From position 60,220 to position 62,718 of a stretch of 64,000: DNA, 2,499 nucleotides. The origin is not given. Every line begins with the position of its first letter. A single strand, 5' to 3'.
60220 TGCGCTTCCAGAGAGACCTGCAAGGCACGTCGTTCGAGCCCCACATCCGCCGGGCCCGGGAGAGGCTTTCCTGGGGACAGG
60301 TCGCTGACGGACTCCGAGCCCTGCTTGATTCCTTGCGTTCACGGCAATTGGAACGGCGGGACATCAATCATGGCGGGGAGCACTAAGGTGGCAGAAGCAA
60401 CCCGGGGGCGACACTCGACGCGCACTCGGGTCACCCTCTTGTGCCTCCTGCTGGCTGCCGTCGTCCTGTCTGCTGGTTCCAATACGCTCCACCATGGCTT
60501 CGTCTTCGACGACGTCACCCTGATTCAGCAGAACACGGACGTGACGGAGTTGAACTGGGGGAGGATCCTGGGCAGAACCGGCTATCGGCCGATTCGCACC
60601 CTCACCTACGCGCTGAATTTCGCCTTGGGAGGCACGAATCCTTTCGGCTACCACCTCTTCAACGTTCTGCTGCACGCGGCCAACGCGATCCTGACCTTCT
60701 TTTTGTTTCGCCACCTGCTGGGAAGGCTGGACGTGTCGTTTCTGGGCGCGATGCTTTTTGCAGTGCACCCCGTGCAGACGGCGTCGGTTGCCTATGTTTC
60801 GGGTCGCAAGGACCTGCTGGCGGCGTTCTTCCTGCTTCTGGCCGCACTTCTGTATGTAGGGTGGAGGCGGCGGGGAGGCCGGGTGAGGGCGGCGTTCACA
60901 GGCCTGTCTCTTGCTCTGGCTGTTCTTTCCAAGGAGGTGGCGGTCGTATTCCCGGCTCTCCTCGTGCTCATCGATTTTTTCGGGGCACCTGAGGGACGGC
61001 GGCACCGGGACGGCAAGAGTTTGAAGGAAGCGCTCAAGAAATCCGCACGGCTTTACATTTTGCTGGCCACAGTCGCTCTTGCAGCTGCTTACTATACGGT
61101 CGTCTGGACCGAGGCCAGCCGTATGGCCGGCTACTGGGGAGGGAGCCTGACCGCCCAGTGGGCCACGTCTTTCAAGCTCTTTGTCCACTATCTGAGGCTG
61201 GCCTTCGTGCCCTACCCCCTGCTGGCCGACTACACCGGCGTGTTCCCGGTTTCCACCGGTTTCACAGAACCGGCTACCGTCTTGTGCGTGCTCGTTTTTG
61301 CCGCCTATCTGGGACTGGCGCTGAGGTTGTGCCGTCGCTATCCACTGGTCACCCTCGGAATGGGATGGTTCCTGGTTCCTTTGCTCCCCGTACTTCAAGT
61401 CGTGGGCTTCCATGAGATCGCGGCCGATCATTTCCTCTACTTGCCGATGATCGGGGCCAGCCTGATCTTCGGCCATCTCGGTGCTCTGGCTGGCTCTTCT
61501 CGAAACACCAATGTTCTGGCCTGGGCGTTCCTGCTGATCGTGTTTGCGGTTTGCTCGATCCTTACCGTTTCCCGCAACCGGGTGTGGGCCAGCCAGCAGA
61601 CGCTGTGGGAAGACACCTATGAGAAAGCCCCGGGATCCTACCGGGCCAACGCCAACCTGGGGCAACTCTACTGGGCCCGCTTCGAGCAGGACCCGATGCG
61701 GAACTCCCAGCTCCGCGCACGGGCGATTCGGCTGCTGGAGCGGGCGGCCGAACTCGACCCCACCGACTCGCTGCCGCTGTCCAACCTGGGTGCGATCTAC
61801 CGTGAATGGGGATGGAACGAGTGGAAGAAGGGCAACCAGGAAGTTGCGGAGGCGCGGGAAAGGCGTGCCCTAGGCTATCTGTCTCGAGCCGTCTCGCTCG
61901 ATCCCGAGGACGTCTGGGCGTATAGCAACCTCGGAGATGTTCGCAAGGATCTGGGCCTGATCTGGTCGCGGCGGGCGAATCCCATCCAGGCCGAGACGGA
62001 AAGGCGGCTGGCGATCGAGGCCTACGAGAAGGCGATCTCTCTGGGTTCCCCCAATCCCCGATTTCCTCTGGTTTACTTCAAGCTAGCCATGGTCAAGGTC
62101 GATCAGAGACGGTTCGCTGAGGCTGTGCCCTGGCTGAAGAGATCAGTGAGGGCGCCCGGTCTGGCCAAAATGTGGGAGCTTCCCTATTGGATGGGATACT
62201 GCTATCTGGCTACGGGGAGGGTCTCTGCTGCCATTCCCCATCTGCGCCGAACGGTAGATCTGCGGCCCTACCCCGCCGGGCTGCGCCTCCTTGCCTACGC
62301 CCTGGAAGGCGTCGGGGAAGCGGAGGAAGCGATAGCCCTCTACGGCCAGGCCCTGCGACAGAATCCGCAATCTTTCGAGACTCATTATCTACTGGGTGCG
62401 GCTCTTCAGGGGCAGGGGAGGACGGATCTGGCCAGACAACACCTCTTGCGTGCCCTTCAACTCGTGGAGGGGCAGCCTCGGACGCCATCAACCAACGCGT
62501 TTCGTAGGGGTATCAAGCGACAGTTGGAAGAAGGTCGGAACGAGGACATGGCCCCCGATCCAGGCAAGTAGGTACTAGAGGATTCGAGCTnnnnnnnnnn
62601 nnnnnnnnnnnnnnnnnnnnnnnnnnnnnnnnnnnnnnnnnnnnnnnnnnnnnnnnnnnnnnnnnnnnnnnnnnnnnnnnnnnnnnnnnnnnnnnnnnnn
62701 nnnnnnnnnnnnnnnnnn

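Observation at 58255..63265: Paired polyprenyl-phosphate sugar synthases (GtrB-like and DPM1-like) flanking a TMTC/PMT-like GT-C/TPR protein: a candidate periplasmic glycosylation module inside the EPS locus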

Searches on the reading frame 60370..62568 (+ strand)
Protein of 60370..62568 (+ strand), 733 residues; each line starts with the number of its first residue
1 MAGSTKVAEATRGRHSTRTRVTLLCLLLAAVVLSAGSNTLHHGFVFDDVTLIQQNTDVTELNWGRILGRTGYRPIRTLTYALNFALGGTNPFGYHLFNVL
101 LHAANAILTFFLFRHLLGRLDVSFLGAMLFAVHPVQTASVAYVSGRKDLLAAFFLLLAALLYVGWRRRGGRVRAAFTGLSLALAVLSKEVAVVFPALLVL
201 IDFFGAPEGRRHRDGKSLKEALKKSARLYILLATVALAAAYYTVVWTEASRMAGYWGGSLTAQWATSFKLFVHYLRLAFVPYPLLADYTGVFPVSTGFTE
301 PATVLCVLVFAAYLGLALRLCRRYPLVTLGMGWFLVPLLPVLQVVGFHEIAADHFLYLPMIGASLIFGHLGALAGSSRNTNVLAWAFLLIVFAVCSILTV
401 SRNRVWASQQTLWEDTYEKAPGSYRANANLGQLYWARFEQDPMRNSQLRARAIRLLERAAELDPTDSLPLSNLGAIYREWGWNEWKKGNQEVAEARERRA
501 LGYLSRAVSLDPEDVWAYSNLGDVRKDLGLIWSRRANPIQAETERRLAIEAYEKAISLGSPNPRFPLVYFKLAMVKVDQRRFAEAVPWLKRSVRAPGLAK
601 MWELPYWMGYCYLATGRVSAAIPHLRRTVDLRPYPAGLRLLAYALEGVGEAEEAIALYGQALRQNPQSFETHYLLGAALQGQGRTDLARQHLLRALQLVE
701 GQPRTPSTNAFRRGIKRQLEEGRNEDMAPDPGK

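Call 6: search_protein_families(library=pfam, max_evalue=0.01, proteins=[window:60370-62568:+])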
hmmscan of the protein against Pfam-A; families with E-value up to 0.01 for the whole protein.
window:60370-62568:+ (733 aa): 15 families
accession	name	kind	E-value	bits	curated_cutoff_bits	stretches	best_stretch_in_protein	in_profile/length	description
PF13414.12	TPR_11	-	2e-21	75.8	26.8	2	649-683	8-42/42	TPR repeat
PF13431.12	TPR_17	-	9.3e-19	66.5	24.4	2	657-690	1-34/34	Tetratricopeptide repeat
PF07719.23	TPR_2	-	9.5e-19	66.4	27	2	670-698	2-30/34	Tetratricopeptide repeat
PF00515.34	TPR_1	-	7.3e-17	60.8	27.8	0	670-698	2-30/34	Tetratricopeptide repeat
PF13432.12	TPR_16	-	5.3e-15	56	32.7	2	641-703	3-65/65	Tetratricopeptide repeat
PF14559.12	TPR_19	-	8.2e-15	55.3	25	1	649-697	5-53/68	Tetratricopeptide repeat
PF13181.12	TPR_8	-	2.1e-13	49.7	25.7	0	640-667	6-33/34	Tetratricopeptide repeat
PF13428.12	TPR_14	-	3.1e-13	49.4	23.5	1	635-677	1-43/44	Tetratricopeptide repeat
PF13424.12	TPR_12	-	1e-10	42.1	30.1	0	670-701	4-35/77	Tetratricopeptide repeat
PF13176.12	TPR_7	-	1.9e-05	24.8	27.9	0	638-667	2-33/36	Tetratricopeptide repeat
PF23914.1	TPR_CcmH_CycH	-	3.5e-05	24.1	42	0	545-594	66-115/158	Cytochrome c-type biogenesis protein H TPR domain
PF12895.13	ANAPC3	-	7.7e-05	23.3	27.2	0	581-660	4-81/82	Anaphase-promoting complex, cyclosome, subunit 3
PF13174.12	TPR_6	-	8.1e-05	23.5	26.3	0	606-631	4-29/33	Tetratricopeptide repeat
PF20308.4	TPR-S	-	0.00022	22.2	27.6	0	620-697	4-80/102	Tetratricopeptide Repeats-Sensor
PF24575.1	TPR_Slam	-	0.002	18.9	35.2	0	526-585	44-100/104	Surface lipoprotein assembly modifier, N-terminal TPR repeats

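Call 8: search_protein_families(library=ncbifam, max_evalue=0.01, proteins=[window:60370-62568:+])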
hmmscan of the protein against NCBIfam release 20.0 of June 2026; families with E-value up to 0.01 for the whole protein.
window:60370-62568:+ (733 aa): 13 families
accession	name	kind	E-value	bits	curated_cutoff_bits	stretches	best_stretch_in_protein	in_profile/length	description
NF040959.1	MamA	equivalog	1.9e-13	50.4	200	1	569-699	40-169/204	magnetosome protein MamA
TIGR02917.1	PEP_TPR_lipo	equivalog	1e-09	36.9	312.2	1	605-700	59-156/899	XrtA/PEP-CTERM system TPR-repeat protein PrsT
NF033762.1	social_mot_Tgl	equivalog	7.3e-09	35.3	225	1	548-692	85-227/252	social motility TPR repeat lipoprotein Tgl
TIGR02521.1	type_IV_pilW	equivalog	1.4e-08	34.6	154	1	605-697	34-127/234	type IV pilus biogenesis/stability protein PilW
NF002725.1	PRK02603.1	equivalog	3.6e-07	30.3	143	1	450-515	89-154/173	photosystem I assembly protein Ycf3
NF047558.1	TPR_END_plus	domain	4.6e-06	26.5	32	0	606-633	3-30/56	TPR end-of-group domain-containing protein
NF047371.1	FlcA_CTERM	equivalog_domain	5.9e-05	21.7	300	0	414-588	337-495/646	periplasmic flagellar collar protein FlcA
NF033920.0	C39_PA2778_fam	equivalog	0.00032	20.2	150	0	647-698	202-253/255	PA2778 family cysteine peptidase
NF052415.1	T3SS_chap_SctY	equivalog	0.00038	20.9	70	1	608-697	12-105/106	type III secretion apparatus assembly chaperone SctY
TIGR02552.1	LcrH_SycD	equivalog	0.00061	19.5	104.8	0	641-701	58-118/136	SycD/LcrH family type III secretion system chaperone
TIGR03663.1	TIGR03663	subfamily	0.00066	18.8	126.25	1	83-266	62-246/435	flippase activity-associated protein Agl23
TIGR02795.1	tol_pal_ybgF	equivalog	0.0046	17.5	90.1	0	570-668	6-109/119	tol-pal system protein YbgF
NF008520.0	PRK11447.1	equivalog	0.0047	14.7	858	0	647-696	281-330/1157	cellulose synthase complex outer membrane protein BcsC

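Call 9: search_solved_structures(query=window:60370-62568:+, max_evalue=1)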
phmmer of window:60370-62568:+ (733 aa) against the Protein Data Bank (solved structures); distinct sequences matched with E-value up to 1: 91 (the best 60 are shown).
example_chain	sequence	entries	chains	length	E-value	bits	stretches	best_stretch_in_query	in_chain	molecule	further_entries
9qhb_A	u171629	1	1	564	2.6e-23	85.3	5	547-698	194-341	Engineered tetratricopeptide repeat protein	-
1w3b_A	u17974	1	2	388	4.2e-16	61.5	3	527-667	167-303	UDP-N-ACETYLGLUCOSAMINE--PEPTIDE N-ACETYLGLUCOSAMINYLTRANSFERASE 110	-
6eou_A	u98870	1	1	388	6.4e-16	60.9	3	527-667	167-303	UDP-N-acetylglucosamine--peptide N-acetylglucosaminyltransferase 110 kDa subunit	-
7yea_A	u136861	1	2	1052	2.1e-15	59.2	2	526-669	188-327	UDP-N-acetylglucosamine--peptide N-acetylglucosaminyltransferase 110 kDa subunit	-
7yeh_B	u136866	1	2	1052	2.2e-15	59.1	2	526-669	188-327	UDP-N-acetylglucosamine--peptide N-acetylglucosaminyltransferase 110 kDa subunit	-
8bu0_A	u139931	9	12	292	2.4e-15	59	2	548-699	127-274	Consensus tetratricopeptide repeat protein | Crystal structure of an 8-repeat consensus TPR superhelix with Zinc. | Monomer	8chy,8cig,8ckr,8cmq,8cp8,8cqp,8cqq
7ntf_A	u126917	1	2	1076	3.1e-15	58.6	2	527-667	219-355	Isoform 1 of UDP-N-acetylglucosamine--peptide N-acetylglucosaminyltransferase 110 kDa subu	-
9qhc_A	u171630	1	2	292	7.2e-15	57.4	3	532-698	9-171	Engineered tetratricopeptide repeat protein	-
7obi_A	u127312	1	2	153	7.3e-11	44.2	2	451-527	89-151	CTPR-rv4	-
9gzg_A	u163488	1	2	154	8.9e-08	34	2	608-683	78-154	Engineered CTPR protein with glutamic acids for conductivity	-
2fo7_A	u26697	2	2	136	1e-07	33.8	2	647-698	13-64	SYNTHETIC CONSENSUS TPR PROTEIN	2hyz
8ch0_A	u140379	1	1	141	1.2e-07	33.6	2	647-698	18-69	Consensus tetratricopeptide repeat protein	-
3cv0_A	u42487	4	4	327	1.3e-05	26.8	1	607-715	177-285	Peroxisome targeting signal 1 receptor PEX5 | Peroxisome targeting signal 1 receptor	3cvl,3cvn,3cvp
3cvq_A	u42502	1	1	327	1.3e-05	26.8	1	607-715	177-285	Peroxisome targeting signal 1 receptor PEX5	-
9f8w_A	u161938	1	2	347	1.5e-05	26.6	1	607-715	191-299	Peroxisome targeting signal 1 receptor PEX5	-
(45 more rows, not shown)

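Call 19: find_related_loci(query=A1, collection=genome_contigs, flank=10000)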
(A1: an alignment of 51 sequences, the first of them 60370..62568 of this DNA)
Query A1 (733 aa) in genome_contigs; peptide patterns used: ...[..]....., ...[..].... (x = any residue, [..] = any of these).
189 stretches matched a pattern; 84 encode a relative of the query (tblastn E <= 1e-3); the best 80 are kept; 78 distinct loci.
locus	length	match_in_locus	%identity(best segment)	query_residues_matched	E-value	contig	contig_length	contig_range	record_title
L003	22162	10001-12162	82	1-721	0e+0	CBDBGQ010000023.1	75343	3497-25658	MAG: Acidobacteriota bacterium isolate 99973d5e-58a3-476f-9567-b4c4ba873066 genome assembly, contig: contig_23, whole ge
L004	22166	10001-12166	76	16-733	0e+0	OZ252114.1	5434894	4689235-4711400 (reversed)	MAG: Acidobacteriota bacterium isolate 28223251-268b-4a32-9235-904b27f41ce0 genome assembly, chromosome: 1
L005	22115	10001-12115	77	16-721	0e+0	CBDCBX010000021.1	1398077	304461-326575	MAG: Acidobacteriota bacterium isolate 3beccde0-225e-480f-8752-c289bce3f7eb genome assembly, contig: contig_21, whole ge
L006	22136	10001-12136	68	18-725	0e+0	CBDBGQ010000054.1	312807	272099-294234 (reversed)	MAG: Acidobacteriota bacterium isolate 99973d5e-58a3-476f-9567-b4c4ba873066 genome assembly, contig: contig_54, whole ge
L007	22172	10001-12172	65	1-724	0e+0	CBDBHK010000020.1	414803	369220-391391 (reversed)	MAG: Acidobacteriota bacterium isolate 99fda0a5-85d9-418a-8fd5-750ac8318952 genome assembly, contig: contig_20, whole ge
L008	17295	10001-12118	58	14-719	0e+0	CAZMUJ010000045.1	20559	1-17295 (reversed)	MAG TPA_asm: uncultured Acidobacteriota bacterium isolate SRP092796_co1_103 genome assembly, contig: k141_3907679, whole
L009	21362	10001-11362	68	283-730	0e+0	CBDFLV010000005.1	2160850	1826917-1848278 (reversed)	MAG: Acidobacteriota bacterium isolate 7a8d91ef-8417-43da-8691-8f404d5ac280 genome assembly, contig: contig_5, whole gen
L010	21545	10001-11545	78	16-729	8e-177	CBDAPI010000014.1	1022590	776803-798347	MAG: Acidobacteriota bacterium isolate f35b9e99-e4d3-4cb6-9eee-81227bac6fb5 genome assembly, contig: contig_14, whole ge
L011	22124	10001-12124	43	13-722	8e-168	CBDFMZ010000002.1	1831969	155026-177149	MAG: Acidobacteriota bacterium isolate a790dd21-ac95-4cf0-92a5-cae9cc75a37e genome assembly, contig: contig_2, whole gen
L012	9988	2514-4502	47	38-698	4e-165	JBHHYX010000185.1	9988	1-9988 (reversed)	MAG: Acidobacteriota bacterium isolate Maj_2_bin.26 NODE_3877_length_9988_cov_8.098560, whole genome shotgun sequence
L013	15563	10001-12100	41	13-720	1e-163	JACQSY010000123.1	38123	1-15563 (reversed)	MAG: Acidobacteria bacterium isolate NC_groundwater_1397_Ag_S-0.65um_54_40 S_p65_S5_coassembly_k141_4023146, whole genom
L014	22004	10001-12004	44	3-676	1e-160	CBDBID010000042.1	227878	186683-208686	MAG: Acidobacteriota bacterium isolate e7d1a751-8736-478f-8aec-59b9d2f3719b genome assembly, contig: contig_42, whole ge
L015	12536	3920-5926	42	38-716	1e-155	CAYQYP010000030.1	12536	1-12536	MAG TPA_asm: uncultured Acidobacteriota bacterium isolate binchicken_co216_114 genome assembly, contig: k141_2393592, wh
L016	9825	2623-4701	43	26-722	1e-152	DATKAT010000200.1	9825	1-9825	MAG TPA_asm: Acidobacteriota bacterium isolate SMAG_U14401 k141_73889, whole genome shotgun sequence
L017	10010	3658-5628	44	38-698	2e-152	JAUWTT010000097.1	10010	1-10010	MAG: Acidobacteriota bacterium isolate CSMAG_2587 CSMAG_2587_k127_901727_length_10010_cov_35.5101, whole genome shotgun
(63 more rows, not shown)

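Call 24: search_solved_structures(query=A1, max_evalue=1)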
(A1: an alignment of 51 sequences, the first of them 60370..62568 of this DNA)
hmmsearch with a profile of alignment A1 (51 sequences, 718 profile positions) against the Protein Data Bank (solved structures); distinct sequences matched with E-value up to 1: 479 (the best 60 are shown).
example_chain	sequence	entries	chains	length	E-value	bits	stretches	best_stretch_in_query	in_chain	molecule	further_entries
9qhb_A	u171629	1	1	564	1.7e-129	436.5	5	542-700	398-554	Engineered tetratricopeptide repeat protein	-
8bu0_A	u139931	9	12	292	1.8e-81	277.8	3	545-696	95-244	Consensus tetratricopeptide repeat protein | Crystal structure of an 8-repeat consensus TPR superhelix with Zinc. | Monomer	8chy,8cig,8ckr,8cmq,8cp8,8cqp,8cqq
9qhc_A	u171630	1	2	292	2.8e-52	181.3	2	543-700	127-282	Engineered tetratricopeptide repeat protein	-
1w3b_A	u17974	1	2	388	3.9e-48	167.6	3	538-696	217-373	UDP-N-ACETYLGLUCOSAMINE--PEPTIDE N-ACETYLGLUCOSAMINYLTRANSFERASE 110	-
6eou_A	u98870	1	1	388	9.7e-48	166.2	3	535-696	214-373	UDP-N-acetylglucosamine--peptide N-acetylglucosaminyltransferase 110 kDa subunit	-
7ntf_A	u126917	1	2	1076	1.8e-46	162.1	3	523-695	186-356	Isoform 1 of UDP-N-acetylglucosamine--peptide N-acetylglucosaminyltransferase 110 kDa subu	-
7yeh_B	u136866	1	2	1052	1.9e-46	162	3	524-695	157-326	UDP-N-acetylglucosamine--peptide N-acetylglucosaminyltransferase 110 kDa subunit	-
7yea_A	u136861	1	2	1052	1.9e-46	162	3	523-695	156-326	UDP-N-acetylglucosamine--peptide N-acetylglucosaminyltransferase 110 kDa subunit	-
6xt9_D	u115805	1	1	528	1.3e-32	116.3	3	557-691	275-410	Bardet-Biedl syndrome 4 protein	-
8fgw_D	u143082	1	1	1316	4.6e-32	114.4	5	533-698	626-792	Tetratricopeptide repeat protein 21B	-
8bbe_D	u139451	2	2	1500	3.6e-31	111.5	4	535-700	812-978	SNAP-tag,Tetratricopeptide repeat protein 21B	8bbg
7qdr_B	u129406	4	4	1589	5.8e-31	110.8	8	540-693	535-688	Tetratricopeptide repeat protein 37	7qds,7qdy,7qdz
9g8o_B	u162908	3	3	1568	5.9e-31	110.8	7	540-693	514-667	Superkiller complex protein 3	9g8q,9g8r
9gzg_A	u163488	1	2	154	6e-31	110.7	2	595-696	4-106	Engineered CTPR protein with glutamic acids for conductivity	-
9eh1_Q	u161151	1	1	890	1.9e-30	109.1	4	495-707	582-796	RNA polymerase-associated protein CTR9 homolog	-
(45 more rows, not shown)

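Call 32: predict_structure(alignment_id=A1)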
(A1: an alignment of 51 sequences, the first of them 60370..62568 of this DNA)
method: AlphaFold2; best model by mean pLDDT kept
length: 733 residues; sequences in the alignment: 51
mean_pLDDT: 89.9   pTM: 0.84
mean pLDDT of the five models: 89.9, 88.6, 87.2, 86.6, 86.4
residues with pLDDT >= 90: 530; 70-90: 143; 50-70: 50; < 50: 10
segments of 3 or more residues with pLDDT < 50: 1-3, 348-350
pLDDT, mean of each block of 10 residues (from residue 1): 52 74 97 96 88 88 85 83 92 96 98 93 96 92 91 96 91 93 88 88 72 59 82 84 68 74 91 93 75 90 97 96 92 92 58 80 96 85 90 95 92 93 93 96 95 98 94 98 95 98 98 97 98 94 98 97 93 97 98 92 97 97 98 96 96 97 97 96 94 97 87 93 68 49
secondary structure, 60 per line:
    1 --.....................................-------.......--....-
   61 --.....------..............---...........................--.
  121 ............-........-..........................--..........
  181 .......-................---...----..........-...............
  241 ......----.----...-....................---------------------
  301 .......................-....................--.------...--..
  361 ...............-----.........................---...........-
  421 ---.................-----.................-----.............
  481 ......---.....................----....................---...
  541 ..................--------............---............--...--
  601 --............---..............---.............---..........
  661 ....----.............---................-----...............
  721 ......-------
elements in order (helices of 4 or more, strands of 3 or more residues): H3-39 H47-53 H56-59 H63-67 H74-87 H91-117 H120-132 H134-141 H143-168 H171-187 H189-204 H215-224 H226-246 H260-279 H301-323 H325-344 H359-375 H381-405 H409-419 H424-440 H446-462 H468-486 H490-510 H515-534 H538-558 H567-578 H582-593 H603-614 H618-631 H635-647 H651-664 H669-681 H685-700 H706-726

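Call 35: fold_search(model_id=the predicted structure, library=pdb)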
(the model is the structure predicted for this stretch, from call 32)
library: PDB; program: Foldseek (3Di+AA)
matches with E <= 10: 1465; with E <= 0.001: 288
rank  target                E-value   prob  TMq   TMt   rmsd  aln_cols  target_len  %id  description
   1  9qhb                  1.2e-09  1.00  0.31  0.77   4.7       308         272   25  Crystal structure of 16-repeat CTPR protein with eliminated coordination sites (released 2025-10-22)
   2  8chy                  2.8e-09  1.00  0.30  0.73   5.9       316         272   25  Crystal structure of an 8-repeat consensus TPR superhelix with Zinc. (released 2024-02-21)
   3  6eou                  4.5e-09  1.00  0.30  0.61  10.4       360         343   22  O-GlcNAc transferase TPR domain with the intellectual disability associated mutation L254F (released 2018-05-09)
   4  1w3b_A                5.1e-09  1.00  0.23  0.36  11.4       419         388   20  The superhelical TPR domain of O-linked GlcNAc transferase reveals structural similarities to importin alpha. (released 2004-09-09)
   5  9qhc_B                9.0e-09  1.00  0.31  0.80   5.1       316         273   25  Crystal structure of 8-repeat CTPR protein with eliminated coordination sites (released 2025-10-22)
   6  9qhc_A                9.3e-09  1.00  0.30  0.74   6.2       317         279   25  Crystal structure of 8-repeat CTPR protein with eliminated coordination sites (released 2025-10-22)
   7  7yea_A                2.1e-08  1.00  0.28  0.21  10.3       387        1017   21  Human O-GlcNAc transferase Dimer (released 2023-07-12)
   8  1w3b_B                5.3e-08  1.00  0.26  0.47  12.8       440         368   20  The superhelical TPR domain of O-linked GlcNAc transferase reveals structural similarities to importin alpha. (released 2004-09-09)
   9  8dth_B                6.1e-08  1.00  0.29  0.30   5.9       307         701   17  Cryo-EM structure of Arabidopsis SPY alternative conformation 2 (released 2023-03-08)
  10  7y4i_A                8.5e-08  1.00  0.30  0.27  11.3       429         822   17  Crystal structure of SPINDLY in complex with GDP (released 2022-12-07)
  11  7yeh_A                9.1e-08  1.00  0.29  0.22  10.8       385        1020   22  Cryo-EM structure of human OGT-OGA complex (released 2023-07-12)
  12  8dtf_A                1.1e-07  1.00  0.31  0.29   9.9       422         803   16  Cryo-EM structure of the full length Arabidopsis SPY with complete TPRs (released 2023-03-08)
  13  7y4i_B                1.7e-07  1.00  0.30  0.27  10.3       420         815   17  Crystal structure of SPINDLY in complex with GDP (released 2022-12-07)
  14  8dtg_B                1.9e-07  1.00  0.29  0.29  10.9       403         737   16  Cryo-EM structure of Arabidopsis SPY alternative conformation 1 (released 2023-03-08)
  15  7ntf_B                2.5e-07  1.00  0.29  0.26   9.3       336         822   18  Cryo-EM structure of unliganded O-GlcNAc transferase (released 2021-11-17)
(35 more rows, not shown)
